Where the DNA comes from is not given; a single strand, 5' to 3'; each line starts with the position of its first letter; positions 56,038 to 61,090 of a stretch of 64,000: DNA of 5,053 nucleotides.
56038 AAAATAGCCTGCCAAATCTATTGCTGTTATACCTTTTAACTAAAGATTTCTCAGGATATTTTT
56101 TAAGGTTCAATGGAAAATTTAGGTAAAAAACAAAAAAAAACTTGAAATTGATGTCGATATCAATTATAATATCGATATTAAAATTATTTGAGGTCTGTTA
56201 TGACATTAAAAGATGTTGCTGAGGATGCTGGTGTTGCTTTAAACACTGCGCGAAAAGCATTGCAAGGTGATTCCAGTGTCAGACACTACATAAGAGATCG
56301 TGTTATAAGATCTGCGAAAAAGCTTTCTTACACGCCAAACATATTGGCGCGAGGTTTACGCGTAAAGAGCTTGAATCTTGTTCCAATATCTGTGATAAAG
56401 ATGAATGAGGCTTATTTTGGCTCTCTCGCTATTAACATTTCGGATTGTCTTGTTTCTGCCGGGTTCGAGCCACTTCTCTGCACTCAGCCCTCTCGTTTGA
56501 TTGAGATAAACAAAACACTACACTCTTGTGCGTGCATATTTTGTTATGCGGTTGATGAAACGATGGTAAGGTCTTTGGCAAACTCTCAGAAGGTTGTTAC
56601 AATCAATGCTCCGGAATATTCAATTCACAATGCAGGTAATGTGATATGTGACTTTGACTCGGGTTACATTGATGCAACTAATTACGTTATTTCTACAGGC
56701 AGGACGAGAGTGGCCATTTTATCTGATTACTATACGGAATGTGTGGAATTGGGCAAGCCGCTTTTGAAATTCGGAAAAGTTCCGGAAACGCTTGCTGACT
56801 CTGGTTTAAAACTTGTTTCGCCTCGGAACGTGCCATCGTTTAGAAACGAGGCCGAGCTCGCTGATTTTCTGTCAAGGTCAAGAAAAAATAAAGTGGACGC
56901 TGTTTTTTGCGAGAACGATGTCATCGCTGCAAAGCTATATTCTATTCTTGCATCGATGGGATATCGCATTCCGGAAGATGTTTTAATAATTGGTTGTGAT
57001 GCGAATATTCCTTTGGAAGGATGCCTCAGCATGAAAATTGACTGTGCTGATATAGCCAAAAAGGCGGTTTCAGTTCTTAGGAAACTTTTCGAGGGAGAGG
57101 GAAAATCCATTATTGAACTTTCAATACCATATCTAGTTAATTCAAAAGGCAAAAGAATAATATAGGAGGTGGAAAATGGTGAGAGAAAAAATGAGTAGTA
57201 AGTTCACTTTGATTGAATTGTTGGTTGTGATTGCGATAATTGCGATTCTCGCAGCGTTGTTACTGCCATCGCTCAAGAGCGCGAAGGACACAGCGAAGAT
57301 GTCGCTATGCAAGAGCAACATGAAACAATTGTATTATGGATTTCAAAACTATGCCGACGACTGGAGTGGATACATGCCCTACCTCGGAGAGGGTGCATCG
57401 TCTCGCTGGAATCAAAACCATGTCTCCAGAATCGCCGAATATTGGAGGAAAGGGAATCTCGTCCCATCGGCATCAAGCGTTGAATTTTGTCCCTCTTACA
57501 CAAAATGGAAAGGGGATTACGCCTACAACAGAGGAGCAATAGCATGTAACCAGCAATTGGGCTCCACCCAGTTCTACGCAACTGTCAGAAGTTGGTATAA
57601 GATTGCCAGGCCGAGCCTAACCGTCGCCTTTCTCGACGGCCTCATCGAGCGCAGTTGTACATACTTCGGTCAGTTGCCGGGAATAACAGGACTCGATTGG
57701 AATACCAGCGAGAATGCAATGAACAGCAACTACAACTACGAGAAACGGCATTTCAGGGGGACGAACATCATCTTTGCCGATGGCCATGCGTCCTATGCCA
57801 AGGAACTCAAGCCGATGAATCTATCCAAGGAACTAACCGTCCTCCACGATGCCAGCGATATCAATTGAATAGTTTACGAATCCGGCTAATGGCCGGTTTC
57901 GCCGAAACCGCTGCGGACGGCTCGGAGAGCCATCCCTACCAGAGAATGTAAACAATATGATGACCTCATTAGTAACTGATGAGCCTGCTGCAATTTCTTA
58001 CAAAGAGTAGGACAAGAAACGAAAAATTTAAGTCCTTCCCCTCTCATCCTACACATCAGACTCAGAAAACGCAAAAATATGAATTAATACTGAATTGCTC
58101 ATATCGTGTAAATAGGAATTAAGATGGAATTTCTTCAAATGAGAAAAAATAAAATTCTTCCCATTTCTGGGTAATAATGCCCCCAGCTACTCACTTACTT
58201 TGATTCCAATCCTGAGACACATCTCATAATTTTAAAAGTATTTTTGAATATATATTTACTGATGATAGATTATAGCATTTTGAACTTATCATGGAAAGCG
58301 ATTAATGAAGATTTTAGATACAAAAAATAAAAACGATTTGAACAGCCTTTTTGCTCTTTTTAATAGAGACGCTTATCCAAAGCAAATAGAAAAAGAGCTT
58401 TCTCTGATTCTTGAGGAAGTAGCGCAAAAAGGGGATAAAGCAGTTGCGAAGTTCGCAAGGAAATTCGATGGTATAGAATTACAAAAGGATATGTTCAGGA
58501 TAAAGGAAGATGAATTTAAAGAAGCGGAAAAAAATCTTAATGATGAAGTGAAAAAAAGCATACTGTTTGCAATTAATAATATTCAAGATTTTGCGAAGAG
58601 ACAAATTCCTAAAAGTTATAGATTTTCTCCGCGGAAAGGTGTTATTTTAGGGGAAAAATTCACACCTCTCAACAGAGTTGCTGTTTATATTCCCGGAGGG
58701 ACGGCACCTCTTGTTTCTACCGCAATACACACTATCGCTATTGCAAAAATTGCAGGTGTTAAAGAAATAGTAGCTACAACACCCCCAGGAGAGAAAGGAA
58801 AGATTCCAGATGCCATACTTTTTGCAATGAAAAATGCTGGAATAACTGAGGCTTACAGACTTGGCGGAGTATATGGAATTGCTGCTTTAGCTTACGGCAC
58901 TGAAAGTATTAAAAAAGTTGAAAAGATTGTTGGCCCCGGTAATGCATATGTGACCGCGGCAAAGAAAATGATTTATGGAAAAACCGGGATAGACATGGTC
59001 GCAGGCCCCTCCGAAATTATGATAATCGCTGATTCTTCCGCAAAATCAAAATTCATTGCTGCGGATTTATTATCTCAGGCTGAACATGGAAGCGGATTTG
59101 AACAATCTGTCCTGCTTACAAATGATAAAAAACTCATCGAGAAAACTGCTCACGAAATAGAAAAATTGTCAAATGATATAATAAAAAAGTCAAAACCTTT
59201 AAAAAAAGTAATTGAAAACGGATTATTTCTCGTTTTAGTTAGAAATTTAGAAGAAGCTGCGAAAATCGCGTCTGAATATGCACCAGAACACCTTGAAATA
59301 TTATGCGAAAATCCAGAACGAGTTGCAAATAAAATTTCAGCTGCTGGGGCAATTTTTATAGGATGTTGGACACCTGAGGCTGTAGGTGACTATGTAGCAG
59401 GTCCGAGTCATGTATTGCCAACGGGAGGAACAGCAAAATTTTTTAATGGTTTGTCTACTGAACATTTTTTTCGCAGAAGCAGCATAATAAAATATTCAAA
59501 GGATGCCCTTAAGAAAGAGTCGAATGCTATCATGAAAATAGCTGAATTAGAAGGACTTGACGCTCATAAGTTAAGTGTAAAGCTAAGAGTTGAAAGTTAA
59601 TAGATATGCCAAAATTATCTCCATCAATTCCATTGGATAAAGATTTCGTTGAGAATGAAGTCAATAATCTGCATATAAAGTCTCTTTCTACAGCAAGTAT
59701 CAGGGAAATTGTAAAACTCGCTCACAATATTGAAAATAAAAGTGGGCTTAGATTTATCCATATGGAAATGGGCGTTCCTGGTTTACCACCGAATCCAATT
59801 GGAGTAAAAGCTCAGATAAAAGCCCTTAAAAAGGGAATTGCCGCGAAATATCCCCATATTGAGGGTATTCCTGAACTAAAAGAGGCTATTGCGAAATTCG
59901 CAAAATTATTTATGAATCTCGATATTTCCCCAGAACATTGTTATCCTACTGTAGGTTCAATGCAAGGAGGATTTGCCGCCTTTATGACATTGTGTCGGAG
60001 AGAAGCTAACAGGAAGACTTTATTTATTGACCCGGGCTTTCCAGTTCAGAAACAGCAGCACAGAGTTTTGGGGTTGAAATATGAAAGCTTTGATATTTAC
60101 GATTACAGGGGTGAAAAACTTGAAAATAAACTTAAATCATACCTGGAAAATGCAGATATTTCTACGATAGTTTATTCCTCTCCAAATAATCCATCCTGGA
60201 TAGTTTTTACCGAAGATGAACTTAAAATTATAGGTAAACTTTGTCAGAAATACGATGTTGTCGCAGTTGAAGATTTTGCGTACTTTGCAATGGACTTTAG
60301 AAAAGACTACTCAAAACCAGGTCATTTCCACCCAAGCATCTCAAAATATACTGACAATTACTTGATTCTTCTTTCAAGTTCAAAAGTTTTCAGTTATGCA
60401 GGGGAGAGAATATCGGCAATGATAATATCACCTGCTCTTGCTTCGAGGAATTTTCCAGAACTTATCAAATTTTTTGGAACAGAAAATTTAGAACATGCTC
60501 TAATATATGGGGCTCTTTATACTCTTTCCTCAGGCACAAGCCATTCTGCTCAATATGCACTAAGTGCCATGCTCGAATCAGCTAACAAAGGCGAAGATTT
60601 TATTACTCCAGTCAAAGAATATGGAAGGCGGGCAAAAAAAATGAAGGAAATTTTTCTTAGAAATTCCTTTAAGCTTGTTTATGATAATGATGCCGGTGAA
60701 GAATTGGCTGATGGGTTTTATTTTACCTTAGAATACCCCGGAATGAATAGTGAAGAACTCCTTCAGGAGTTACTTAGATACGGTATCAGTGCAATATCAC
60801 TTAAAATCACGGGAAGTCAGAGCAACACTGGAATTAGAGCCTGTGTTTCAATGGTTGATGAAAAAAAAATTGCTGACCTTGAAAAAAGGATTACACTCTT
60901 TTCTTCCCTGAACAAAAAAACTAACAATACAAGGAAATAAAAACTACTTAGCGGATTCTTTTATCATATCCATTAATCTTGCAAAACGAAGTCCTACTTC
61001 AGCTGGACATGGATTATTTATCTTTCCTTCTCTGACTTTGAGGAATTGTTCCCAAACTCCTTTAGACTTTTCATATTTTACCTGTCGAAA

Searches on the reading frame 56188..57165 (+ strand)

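Call 65: search_protein_families(library=pfam, proteins=[window:56188-57165:+], max_evalue=0.01)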
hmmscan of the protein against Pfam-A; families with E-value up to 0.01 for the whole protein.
window:56188-57165:+ (325 aa): 2 families
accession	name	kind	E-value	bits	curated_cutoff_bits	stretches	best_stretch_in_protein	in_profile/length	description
PF13377.12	Peripla_BP_3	-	2.8e-12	47.5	26.5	1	219-313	57-157/167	Periplasmic binding protein-like domain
PF00356.27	LacI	-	2e-09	37.5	27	1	6-51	1-46/46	Bacterial regulatory proteins, lacI family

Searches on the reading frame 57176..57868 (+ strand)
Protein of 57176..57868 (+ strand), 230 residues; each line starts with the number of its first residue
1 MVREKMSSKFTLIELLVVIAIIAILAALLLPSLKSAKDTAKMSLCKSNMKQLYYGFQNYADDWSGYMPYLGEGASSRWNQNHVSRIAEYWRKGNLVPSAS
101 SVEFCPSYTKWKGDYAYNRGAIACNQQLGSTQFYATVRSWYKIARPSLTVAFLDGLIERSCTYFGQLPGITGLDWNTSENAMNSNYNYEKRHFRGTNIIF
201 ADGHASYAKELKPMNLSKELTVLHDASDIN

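Call 65: search_protein_families(library=pfam, proteins=[window:57176-57868:+], max_evalue=0.01)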
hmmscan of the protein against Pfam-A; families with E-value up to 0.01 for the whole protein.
window:57176-57868:+ (230 aa): 1 family
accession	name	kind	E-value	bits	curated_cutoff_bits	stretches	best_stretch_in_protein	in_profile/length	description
PF07963.17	N_methyl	-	0.00052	19.9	21.2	1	10-30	7-27/27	Prokaryotic N-terminal methylation motif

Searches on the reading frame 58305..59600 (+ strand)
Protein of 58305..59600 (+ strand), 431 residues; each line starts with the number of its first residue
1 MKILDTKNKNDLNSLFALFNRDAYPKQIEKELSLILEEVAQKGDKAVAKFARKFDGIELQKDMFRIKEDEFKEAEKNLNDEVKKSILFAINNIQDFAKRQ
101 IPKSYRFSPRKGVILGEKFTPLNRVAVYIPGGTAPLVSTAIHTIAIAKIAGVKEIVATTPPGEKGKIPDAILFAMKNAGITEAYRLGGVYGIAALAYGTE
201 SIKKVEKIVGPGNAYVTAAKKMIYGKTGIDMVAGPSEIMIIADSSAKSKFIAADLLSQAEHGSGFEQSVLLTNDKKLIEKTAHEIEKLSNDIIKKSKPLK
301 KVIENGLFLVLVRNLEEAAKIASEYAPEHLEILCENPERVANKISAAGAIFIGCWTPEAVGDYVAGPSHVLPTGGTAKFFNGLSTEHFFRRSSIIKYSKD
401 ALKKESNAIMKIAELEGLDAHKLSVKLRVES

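Call 65: search_protein_families(library=pfam, proteins=[window:58305-59600:+], max_evalue=0.01)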
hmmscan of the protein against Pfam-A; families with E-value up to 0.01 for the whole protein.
window:58305-59600:+ (431 aa): 1 family
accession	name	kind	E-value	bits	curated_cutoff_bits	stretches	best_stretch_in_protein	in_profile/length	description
PF00815.25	Histidinol_dh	-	1.5e-149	498.9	27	1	26-429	9-411/411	Histidinol dehydrogenase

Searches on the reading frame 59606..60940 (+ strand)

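Call 65: search_protein_families(library=pfam, proteins=[window:59606-60940:+], max_evalue=0.01)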
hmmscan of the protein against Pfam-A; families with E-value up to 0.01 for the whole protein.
window:59606-60940:+ (444 aa): 2 families
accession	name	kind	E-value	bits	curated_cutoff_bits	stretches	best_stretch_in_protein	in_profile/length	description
PF00155.27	Aminotran_1_2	-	1.9e-25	90.2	19.7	1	67-427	23-359/361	Aminotransferase class I and II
PF04055.27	Radical_SAM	-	0.007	17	29.5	0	367-405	74-113/166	Radical SAM superfamily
